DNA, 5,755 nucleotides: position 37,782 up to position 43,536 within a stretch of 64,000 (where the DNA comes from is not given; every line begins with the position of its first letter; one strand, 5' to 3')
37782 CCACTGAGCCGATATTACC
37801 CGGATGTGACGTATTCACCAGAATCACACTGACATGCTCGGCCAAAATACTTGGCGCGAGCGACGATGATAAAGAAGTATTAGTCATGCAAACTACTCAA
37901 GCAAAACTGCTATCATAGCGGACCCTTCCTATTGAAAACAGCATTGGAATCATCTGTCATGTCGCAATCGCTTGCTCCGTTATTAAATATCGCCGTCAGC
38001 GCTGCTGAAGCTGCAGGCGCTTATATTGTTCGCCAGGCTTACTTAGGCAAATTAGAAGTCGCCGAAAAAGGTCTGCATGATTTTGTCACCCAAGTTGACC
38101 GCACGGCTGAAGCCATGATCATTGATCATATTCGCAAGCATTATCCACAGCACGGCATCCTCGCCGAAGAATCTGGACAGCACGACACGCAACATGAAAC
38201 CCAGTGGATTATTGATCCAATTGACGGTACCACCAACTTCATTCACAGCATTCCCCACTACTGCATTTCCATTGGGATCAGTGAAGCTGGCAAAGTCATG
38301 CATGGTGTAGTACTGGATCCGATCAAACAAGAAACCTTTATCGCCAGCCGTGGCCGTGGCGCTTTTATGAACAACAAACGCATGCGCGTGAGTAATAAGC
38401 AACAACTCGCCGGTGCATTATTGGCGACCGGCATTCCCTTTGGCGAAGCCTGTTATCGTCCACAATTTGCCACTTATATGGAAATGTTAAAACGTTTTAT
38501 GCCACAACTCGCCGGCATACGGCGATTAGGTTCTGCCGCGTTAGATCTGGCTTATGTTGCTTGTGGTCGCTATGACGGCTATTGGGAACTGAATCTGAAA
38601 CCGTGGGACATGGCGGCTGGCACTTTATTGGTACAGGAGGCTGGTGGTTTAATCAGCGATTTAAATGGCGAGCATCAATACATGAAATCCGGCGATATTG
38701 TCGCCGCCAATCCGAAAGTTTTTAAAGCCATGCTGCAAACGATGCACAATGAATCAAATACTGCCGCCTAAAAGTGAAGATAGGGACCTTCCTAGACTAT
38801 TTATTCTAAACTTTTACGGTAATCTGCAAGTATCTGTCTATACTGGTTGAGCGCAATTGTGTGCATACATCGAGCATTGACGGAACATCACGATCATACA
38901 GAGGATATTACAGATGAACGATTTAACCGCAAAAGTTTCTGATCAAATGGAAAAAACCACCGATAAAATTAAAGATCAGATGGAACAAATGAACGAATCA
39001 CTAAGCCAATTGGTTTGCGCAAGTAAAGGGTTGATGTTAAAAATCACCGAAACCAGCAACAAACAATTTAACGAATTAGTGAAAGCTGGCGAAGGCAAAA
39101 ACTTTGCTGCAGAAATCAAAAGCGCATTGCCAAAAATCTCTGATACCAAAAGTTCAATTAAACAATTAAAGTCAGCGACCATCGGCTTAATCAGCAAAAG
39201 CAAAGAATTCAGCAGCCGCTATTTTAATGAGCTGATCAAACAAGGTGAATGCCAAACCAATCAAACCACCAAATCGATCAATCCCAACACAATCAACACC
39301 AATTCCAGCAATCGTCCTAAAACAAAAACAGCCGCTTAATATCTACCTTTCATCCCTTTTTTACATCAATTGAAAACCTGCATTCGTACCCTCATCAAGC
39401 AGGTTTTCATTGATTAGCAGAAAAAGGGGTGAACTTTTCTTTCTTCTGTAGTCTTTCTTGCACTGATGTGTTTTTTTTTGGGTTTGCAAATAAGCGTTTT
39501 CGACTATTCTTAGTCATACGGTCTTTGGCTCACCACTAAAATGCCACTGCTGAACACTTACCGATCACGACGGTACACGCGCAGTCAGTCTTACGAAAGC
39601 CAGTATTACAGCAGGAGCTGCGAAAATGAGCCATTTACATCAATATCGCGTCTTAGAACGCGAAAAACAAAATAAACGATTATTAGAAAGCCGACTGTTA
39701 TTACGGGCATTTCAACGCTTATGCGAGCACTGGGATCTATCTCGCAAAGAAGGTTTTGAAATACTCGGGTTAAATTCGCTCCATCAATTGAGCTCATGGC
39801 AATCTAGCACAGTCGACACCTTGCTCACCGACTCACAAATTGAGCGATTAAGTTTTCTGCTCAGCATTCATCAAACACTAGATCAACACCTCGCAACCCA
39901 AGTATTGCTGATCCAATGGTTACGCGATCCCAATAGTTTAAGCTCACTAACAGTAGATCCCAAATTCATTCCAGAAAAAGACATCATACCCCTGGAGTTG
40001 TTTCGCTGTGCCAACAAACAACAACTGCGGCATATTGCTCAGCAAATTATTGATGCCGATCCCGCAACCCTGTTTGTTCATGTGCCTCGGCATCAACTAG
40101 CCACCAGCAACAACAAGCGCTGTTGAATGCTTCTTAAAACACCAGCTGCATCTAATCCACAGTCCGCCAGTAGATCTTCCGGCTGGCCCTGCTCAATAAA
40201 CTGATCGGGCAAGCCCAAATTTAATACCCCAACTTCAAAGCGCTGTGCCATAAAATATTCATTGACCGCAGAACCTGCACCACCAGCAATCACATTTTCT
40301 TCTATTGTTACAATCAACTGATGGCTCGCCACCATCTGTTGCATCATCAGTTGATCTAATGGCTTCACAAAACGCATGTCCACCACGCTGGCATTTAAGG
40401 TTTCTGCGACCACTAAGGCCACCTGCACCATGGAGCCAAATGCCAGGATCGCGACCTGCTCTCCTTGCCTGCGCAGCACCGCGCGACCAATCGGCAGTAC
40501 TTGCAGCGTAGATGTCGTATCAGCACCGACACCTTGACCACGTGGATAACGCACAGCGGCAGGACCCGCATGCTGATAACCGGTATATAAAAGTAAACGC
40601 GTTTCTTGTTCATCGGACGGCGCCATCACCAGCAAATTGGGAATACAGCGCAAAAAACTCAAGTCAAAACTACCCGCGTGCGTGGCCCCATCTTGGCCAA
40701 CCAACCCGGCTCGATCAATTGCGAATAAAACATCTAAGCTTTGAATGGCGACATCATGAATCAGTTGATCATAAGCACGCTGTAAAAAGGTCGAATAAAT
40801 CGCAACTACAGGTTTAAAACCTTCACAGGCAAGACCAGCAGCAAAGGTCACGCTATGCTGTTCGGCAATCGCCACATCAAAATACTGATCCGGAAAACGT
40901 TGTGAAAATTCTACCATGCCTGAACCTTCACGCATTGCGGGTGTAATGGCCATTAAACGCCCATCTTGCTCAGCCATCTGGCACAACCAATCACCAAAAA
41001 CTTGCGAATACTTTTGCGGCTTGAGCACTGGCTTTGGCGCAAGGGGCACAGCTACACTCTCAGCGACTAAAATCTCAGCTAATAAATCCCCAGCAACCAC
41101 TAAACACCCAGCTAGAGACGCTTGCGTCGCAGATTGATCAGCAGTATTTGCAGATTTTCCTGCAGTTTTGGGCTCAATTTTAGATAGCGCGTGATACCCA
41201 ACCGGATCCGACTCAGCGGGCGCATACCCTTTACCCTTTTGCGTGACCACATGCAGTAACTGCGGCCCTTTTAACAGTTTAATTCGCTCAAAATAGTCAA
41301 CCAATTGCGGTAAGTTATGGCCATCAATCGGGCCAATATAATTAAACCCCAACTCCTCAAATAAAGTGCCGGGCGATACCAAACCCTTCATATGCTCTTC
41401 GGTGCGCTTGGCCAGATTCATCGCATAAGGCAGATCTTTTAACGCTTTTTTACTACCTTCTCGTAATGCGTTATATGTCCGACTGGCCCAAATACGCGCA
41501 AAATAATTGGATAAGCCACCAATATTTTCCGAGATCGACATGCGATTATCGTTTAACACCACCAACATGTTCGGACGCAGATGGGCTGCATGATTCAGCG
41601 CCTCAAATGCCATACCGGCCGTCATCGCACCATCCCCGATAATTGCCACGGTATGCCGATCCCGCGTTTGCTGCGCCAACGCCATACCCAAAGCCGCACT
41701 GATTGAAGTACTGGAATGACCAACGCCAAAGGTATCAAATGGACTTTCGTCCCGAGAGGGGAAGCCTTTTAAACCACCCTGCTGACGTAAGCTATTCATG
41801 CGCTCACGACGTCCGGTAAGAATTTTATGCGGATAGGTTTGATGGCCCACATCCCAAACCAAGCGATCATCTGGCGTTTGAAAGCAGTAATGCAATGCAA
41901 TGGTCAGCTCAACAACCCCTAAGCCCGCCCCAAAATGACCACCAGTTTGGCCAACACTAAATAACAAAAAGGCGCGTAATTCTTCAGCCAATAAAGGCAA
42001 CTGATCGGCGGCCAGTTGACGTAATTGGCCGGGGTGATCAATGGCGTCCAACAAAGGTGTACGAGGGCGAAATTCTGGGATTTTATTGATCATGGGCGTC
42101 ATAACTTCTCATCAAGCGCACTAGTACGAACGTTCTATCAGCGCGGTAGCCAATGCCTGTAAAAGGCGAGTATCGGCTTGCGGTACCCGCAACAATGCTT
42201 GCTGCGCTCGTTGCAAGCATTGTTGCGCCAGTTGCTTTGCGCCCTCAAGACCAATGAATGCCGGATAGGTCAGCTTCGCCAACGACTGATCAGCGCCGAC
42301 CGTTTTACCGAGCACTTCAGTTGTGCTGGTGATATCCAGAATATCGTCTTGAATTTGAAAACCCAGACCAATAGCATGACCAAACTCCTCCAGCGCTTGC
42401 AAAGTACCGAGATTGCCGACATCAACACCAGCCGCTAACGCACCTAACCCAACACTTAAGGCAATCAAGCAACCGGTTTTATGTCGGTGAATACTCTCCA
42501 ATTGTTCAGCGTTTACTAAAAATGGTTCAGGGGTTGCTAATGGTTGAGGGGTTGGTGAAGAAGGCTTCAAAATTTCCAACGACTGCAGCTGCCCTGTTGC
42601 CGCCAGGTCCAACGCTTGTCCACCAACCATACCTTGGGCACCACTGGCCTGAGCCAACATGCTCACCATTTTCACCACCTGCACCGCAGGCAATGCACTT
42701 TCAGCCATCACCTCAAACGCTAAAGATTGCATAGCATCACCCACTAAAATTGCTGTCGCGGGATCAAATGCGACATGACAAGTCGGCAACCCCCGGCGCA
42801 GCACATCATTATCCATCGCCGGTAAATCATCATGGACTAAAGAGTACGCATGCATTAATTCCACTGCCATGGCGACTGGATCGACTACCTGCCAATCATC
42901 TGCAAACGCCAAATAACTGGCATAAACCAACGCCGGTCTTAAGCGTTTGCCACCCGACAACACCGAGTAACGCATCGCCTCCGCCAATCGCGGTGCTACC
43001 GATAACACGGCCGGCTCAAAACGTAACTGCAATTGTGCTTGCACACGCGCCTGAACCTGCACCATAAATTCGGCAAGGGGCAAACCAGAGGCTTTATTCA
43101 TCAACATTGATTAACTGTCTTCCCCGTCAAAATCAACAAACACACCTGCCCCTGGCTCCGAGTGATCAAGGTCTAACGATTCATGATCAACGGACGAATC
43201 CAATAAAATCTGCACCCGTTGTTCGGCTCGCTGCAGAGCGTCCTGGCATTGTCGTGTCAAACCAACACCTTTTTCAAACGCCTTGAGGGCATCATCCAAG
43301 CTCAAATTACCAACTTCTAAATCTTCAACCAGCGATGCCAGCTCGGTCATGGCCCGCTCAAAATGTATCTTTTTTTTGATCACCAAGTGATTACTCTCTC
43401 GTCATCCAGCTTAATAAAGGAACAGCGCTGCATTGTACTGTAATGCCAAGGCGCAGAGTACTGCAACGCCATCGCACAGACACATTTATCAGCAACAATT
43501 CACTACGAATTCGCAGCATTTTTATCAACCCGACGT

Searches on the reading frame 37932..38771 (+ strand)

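Call 21: search_protein_families(library=pfam, proteins=[window:37932-38771:+], max_evalue=0.00001)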
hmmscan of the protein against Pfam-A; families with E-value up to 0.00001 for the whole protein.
window:37932-38771:+ (279 aa): 1 family
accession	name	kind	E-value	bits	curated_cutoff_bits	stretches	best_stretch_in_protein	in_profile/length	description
PF00459.30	Inositol_P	-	1.5e-73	248.1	27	1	14-268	2-262/271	Inositol monophosphatase family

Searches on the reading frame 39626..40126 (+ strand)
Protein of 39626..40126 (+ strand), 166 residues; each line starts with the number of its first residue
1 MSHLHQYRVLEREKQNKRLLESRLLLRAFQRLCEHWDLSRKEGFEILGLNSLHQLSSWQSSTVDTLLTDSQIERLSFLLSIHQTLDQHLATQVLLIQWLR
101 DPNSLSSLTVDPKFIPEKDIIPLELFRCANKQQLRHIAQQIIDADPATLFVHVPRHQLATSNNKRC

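Call 6: search_protein_families(library=pfam, proteins=[window:39626-40126:+], max_evalue=0.001)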
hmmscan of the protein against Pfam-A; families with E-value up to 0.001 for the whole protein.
window:39626-40126:+ (166 aa): 1 family
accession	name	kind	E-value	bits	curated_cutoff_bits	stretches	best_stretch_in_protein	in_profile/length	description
PF20432.4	Xre-like-HTH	-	8e-06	26.5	25.8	1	18-79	4-62/63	Antitoxin Xre-like helix-turn-helix domain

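Call 83: search_protein_families(library=padloc, proteins=[window:39626-40126:+], max_evalue=0.001)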
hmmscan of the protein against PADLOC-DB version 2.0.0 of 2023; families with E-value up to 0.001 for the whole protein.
window:39626-40126:+ (166 aa): 0 families

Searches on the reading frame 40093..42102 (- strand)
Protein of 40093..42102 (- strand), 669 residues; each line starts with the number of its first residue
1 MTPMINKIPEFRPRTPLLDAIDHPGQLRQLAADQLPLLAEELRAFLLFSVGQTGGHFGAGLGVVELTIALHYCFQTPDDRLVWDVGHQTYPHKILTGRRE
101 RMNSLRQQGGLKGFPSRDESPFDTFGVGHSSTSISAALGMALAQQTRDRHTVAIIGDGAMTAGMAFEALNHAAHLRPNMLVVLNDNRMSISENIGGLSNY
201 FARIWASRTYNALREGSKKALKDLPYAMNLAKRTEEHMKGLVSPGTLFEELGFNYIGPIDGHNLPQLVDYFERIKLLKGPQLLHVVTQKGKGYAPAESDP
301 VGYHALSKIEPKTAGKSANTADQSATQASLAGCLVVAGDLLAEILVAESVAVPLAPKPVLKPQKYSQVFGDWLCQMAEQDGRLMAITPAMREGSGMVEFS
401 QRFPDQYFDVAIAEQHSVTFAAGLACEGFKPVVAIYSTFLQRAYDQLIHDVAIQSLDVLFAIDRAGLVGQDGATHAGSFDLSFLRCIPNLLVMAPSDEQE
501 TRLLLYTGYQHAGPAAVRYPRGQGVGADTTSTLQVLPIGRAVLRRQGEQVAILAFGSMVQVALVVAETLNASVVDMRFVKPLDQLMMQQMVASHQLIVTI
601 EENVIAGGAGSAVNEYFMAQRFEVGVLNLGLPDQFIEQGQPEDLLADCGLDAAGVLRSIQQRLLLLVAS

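Call 6: search_protein_families(library=pfam, proteins=[window:40093-42102:-], max_evalue=0.001)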
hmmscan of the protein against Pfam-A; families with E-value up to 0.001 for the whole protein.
window:40093-42102:- (669 aa): 6 families
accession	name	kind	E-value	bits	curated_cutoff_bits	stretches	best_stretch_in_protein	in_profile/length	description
PF13292.11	DXP_synthase_N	-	1.1e-118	395.9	21.2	1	18-287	1-274/274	1-deoxy-D-xylulose-5-phosphate synthase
PF02779.29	Transket_pyr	-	1.5e-44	152.2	27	1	363-522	3-170/174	Transketolase, pyrimidine binding domain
PF02780.25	Transketolase_C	-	7.3e-28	97.4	25.9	1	539-655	1-124/124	Transketolase, C-terminal domain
PF02775.26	TPP_enzyme_C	-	3.3e-07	30.7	21.9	1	123-188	23-84/151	Thiamine pyrophosphate enzyme, C-terminal TPP binding domain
PF00456.26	Transketolase_N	-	3.5e-06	26.7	22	1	54-235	22-233/334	Transketolase, thiamine diphosphate binding domain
PF00676.26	E1_dh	-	9.4e-06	25.2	22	1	131-191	104-166/300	Dehydrogenase E1 component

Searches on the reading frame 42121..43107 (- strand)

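Call 6: search_protein_families(library=pfam, proteins=[window:42121-43107:-], max_evalue=0.001)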
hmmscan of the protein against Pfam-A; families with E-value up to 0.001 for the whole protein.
window:42121-43107:- (328 aa): 1 family
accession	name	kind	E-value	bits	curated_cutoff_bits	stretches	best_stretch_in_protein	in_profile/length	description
PF00348.22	polyprenyl_synt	-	2.4e-55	187.9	27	1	40-302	3-238/251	Polyprenyl synthetase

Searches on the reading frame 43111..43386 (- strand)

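Call 21: search_protein_families(library=pfam, proteins=[window:43111-43386:-], max_evalue=0.00001)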
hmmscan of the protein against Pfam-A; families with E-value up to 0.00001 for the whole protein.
window:43111-43386:- (91 aa): 1 family
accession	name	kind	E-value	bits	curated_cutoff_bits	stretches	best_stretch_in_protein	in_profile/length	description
PF02609.21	Exonuc_VII_S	-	2.9e-18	66.1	24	1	9-60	1-52/52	Exonuclease VII small subunit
